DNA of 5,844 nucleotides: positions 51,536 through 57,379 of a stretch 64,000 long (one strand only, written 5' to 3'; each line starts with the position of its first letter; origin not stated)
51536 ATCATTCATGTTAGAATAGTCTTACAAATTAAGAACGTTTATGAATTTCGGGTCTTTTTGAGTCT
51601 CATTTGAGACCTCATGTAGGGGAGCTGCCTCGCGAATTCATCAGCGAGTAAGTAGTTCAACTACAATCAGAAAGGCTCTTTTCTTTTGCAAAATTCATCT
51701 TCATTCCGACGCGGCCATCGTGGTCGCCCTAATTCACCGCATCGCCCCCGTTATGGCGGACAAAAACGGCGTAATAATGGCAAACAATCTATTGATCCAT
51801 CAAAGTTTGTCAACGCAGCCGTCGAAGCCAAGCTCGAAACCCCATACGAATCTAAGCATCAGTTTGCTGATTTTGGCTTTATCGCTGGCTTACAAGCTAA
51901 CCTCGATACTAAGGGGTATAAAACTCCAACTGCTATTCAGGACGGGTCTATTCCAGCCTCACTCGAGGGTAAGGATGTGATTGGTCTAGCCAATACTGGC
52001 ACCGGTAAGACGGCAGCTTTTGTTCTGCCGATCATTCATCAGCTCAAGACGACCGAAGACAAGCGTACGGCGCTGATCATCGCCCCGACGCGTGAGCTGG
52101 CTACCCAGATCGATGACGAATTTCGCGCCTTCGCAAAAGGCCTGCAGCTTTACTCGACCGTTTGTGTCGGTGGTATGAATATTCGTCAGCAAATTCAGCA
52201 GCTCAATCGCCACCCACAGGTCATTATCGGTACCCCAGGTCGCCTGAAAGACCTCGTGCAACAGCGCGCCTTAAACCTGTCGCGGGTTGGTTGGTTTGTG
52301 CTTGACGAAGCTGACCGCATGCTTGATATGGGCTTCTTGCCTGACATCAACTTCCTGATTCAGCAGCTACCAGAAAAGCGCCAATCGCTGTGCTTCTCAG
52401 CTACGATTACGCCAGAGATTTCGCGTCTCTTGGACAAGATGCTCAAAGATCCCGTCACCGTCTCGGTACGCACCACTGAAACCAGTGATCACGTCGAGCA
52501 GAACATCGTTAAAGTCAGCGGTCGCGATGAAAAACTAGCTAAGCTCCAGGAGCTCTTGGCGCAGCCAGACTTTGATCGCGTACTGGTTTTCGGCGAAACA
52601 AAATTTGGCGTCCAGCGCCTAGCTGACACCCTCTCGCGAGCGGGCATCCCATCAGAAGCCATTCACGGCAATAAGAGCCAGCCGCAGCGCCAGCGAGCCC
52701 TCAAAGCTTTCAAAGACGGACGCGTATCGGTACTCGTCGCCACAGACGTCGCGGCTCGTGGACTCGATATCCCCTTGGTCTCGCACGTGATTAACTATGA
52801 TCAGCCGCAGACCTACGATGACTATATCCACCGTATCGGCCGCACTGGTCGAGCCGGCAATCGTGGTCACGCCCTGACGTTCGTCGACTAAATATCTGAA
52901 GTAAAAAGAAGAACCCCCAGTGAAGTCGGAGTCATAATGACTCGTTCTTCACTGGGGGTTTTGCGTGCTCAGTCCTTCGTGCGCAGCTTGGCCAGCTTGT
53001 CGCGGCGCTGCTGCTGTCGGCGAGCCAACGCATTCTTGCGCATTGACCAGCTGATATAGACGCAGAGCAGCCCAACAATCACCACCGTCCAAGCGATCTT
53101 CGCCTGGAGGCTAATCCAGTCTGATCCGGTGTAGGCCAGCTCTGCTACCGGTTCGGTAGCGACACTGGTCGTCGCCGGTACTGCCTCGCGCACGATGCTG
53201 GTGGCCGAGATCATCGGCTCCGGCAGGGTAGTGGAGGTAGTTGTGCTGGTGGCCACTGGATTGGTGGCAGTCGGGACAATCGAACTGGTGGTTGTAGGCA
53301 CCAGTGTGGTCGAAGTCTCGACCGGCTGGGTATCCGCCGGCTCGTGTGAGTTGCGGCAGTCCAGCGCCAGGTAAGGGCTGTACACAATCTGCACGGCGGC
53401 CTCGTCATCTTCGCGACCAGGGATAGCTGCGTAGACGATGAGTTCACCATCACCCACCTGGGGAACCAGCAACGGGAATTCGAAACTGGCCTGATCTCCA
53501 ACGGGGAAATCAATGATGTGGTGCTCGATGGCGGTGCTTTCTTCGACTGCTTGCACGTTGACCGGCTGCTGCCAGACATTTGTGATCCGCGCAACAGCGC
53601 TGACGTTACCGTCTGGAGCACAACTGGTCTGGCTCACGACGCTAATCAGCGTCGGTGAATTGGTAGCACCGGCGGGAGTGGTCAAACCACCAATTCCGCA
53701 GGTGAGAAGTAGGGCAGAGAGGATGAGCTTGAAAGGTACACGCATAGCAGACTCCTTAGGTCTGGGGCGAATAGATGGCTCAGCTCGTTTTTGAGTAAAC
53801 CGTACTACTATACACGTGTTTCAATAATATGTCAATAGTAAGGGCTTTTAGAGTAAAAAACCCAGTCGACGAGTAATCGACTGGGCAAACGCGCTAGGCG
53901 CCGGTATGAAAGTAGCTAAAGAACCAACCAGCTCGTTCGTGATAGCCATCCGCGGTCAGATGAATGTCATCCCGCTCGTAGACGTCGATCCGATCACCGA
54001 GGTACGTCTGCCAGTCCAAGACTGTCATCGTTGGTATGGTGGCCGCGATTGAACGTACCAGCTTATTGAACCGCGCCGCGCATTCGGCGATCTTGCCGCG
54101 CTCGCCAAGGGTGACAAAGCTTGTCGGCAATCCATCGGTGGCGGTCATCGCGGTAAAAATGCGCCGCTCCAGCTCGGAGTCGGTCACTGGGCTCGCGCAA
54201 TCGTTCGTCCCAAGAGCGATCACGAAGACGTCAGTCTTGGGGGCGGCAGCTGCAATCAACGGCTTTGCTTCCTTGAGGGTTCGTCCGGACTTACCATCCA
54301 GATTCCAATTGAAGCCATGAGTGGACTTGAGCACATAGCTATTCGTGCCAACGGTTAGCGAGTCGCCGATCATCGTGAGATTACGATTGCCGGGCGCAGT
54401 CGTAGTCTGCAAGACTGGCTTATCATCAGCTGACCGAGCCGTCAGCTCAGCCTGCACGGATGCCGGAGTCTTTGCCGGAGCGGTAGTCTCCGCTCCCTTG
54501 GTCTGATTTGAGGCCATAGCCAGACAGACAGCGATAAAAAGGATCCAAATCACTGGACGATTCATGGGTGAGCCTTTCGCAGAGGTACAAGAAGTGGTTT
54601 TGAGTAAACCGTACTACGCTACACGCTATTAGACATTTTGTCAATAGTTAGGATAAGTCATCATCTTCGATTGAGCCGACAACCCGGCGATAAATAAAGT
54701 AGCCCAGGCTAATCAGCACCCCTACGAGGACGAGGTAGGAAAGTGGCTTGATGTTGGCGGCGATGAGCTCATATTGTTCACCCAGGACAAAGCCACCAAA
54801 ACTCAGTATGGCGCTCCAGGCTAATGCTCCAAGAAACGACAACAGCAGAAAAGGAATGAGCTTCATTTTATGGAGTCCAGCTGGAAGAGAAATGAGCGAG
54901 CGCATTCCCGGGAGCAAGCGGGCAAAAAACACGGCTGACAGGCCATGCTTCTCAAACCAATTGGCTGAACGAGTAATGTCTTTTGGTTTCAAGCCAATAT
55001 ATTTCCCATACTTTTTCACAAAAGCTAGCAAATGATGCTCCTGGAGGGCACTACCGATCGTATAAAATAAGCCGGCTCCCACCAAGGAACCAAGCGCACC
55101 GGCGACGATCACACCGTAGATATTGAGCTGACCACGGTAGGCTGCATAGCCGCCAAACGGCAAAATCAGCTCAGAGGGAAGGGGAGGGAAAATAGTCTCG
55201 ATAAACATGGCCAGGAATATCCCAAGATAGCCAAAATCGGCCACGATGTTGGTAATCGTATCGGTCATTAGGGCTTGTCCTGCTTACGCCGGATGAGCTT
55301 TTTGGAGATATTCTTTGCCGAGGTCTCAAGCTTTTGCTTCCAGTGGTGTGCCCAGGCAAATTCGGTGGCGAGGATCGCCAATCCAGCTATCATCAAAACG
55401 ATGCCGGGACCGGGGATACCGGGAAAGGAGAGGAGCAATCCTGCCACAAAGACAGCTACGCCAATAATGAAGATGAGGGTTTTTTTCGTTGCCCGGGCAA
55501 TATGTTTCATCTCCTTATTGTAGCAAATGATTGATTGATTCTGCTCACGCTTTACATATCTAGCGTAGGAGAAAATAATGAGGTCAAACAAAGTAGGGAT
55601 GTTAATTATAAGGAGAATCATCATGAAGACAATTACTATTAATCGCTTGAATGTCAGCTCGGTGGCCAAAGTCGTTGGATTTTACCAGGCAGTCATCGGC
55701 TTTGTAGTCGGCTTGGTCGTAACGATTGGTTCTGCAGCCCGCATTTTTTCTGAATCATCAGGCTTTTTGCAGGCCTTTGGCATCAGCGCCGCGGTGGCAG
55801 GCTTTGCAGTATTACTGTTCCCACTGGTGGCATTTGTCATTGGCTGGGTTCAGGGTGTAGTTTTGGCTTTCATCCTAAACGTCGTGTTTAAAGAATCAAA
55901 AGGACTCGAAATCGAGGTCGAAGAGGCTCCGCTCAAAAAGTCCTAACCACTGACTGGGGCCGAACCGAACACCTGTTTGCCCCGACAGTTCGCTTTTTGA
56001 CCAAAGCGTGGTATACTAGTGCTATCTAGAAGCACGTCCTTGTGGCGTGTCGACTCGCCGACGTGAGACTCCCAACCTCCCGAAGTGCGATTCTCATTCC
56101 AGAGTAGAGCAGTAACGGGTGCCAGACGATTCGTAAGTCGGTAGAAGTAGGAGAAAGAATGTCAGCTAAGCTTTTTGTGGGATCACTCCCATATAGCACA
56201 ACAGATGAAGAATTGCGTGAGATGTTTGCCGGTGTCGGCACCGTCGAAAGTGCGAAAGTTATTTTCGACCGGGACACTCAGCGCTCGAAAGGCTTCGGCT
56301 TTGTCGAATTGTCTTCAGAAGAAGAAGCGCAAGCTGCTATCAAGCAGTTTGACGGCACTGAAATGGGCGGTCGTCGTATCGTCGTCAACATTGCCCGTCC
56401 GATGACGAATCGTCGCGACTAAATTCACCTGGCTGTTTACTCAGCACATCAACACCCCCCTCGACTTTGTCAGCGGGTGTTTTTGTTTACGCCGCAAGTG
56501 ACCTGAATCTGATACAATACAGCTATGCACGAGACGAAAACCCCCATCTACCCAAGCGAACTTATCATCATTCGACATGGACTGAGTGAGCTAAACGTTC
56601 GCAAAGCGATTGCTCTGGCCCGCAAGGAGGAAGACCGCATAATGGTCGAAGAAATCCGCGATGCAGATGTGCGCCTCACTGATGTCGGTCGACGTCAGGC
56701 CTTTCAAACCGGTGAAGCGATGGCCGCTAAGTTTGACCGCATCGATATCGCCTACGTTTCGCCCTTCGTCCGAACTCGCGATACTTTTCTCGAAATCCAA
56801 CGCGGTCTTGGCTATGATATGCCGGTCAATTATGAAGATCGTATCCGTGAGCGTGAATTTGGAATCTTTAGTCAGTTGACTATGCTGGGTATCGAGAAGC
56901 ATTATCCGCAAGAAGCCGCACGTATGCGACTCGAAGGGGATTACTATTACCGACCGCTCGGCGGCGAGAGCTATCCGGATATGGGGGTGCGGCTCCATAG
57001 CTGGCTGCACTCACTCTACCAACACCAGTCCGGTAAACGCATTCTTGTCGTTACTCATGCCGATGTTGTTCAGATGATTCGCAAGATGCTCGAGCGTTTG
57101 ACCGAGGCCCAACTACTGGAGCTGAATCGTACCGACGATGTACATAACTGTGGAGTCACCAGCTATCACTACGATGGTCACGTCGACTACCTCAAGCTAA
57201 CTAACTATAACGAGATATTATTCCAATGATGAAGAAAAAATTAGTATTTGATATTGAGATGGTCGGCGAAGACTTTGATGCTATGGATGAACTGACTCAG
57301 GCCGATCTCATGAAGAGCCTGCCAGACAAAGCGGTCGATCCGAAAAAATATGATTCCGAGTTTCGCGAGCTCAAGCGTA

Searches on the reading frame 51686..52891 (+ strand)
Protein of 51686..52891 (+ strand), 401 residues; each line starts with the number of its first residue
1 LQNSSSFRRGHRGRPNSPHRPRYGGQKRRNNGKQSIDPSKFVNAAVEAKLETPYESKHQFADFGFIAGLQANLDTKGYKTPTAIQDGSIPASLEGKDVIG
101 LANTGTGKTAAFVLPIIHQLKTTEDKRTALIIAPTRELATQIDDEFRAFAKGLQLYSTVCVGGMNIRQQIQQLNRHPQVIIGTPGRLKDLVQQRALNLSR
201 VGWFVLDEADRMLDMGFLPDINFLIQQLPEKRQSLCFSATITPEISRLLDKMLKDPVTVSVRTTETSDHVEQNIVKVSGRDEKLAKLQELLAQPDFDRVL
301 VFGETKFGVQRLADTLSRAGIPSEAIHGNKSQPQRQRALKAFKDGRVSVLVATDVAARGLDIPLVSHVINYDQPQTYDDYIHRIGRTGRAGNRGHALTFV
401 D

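Call 37: search_protein_families(library=pfam, proteins=[window:51686-52891:+], max_evalue=0.00001)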
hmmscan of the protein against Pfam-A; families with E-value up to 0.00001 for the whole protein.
window:51686-52891:+ (401 aa): 3 families
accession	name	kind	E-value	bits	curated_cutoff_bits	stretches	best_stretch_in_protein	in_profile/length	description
PF00270.35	DEAD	-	4e-49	167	26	1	82-246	1-165/167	DEAD/DEAH box helicase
PF00271.37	Helicase_C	-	1.7e-32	112.4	23.5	1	282-391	1-110/110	Helicase conserved C-terminal domain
PF04851.21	ResIII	-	6.1e-09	36.4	22.5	1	102-241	30-162/164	Type III restriction enzyme, res subunit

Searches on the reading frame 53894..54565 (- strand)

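Call 38: search_protein_families(library=pfam, proteins=[window:53894-54565:-], max_evalue=0.00001)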
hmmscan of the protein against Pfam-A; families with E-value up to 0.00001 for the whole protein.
window:53894-54565:- (223 aa): 1 family
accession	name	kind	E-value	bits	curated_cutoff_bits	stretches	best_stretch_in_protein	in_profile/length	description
PF13472.12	Lipase_GDSL_2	-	3.5e-11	44.4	32.9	1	66-208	2-176/178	GDSL-like Lipase/Acylhydrolase family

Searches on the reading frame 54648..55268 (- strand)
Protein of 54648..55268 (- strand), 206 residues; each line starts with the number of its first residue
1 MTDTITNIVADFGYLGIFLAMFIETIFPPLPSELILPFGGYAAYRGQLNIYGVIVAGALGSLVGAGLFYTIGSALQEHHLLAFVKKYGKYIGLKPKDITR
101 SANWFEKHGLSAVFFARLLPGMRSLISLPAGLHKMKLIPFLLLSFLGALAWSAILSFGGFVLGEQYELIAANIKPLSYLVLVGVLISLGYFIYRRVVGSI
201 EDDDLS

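Call 38: search_protein_families(library=pfam, proteins=[window:54648-55268:-], max_evalue=0.00001)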
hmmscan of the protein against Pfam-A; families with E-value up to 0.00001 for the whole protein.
window:54648-55268:- (206 aa): 1 family
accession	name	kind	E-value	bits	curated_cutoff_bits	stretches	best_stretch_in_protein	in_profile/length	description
PF09335.16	VTT_dom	-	7.9e-19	68.8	33.9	1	30-159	1-121/123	VTT domain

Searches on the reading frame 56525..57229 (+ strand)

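Call 38: search_protein_families(library=pfam, proteins=[window:56525-57229:+], max_evalue=0.00001)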
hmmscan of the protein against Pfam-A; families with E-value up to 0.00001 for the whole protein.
window:56525-57229:+ (234 aa): 1 family
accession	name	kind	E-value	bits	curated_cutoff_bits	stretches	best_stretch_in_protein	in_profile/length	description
PF00300.27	His_Phos_1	-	1.4e-32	113.4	21.7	1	13-227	1-192/194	Histidine phosphatase superfamily (branch 1)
